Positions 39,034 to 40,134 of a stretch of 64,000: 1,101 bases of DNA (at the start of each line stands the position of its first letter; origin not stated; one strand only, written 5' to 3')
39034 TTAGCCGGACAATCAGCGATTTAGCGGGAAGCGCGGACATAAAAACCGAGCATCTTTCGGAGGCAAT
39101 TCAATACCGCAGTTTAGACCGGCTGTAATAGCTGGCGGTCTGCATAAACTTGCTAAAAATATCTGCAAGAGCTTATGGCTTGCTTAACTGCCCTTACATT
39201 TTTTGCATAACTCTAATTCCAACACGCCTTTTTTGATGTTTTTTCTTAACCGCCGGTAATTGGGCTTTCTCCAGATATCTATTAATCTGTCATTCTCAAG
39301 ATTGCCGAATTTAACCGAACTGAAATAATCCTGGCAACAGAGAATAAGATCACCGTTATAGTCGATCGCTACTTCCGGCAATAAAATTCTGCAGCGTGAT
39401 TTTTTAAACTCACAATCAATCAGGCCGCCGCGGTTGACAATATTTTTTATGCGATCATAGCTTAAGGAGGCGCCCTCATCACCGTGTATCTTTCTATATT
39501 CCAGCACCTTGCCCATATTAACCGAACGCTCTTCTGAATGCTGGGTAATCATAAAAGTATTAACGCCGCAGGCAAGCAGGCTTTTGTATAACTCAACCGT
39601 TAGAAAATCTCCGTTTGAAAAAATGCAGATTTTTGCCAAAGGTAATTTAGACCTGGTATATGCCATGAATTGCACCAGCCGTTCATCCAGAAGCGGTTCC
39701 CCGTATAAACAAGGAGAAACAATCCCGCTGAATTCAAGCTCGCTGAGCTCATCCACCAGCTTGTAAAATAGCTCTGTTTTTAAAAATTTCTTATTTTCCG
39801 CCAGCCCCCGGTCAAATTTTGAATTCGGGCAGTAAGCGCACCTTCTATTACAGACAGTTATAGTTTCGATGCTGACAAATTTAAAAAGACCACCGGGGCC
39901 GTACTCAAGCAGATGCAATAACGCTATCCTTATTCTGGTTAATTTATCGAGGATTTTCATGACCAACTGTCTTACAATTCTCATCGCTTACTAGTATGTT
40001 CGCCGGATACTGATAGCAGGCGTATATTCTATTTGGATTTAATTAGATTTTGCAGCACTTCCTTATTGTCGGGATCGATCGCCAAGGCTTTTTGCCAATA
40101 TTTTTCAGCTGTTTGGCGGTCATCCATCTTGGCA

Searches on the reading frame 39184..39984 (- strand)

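Call 23: search_protein_families(library=pfam, proteins=[window:39184-39984:-], max_evalue=0.0001)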
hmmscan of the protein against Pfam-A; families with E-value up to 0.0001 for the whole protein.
window:39184-39984:- (266 aa): 2 families
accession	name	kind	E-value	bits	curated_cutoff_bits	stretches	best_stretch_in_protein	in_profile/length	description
PF13186.11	SPASM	-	6.4e-14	52.4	21.5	1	198-264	1-67/67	Iron-sulfur cluster-binding domain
PF04055.27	Radical_SAM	-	1.4e-10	42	29.5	1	39-167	1-120/166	Radical SAM superfamily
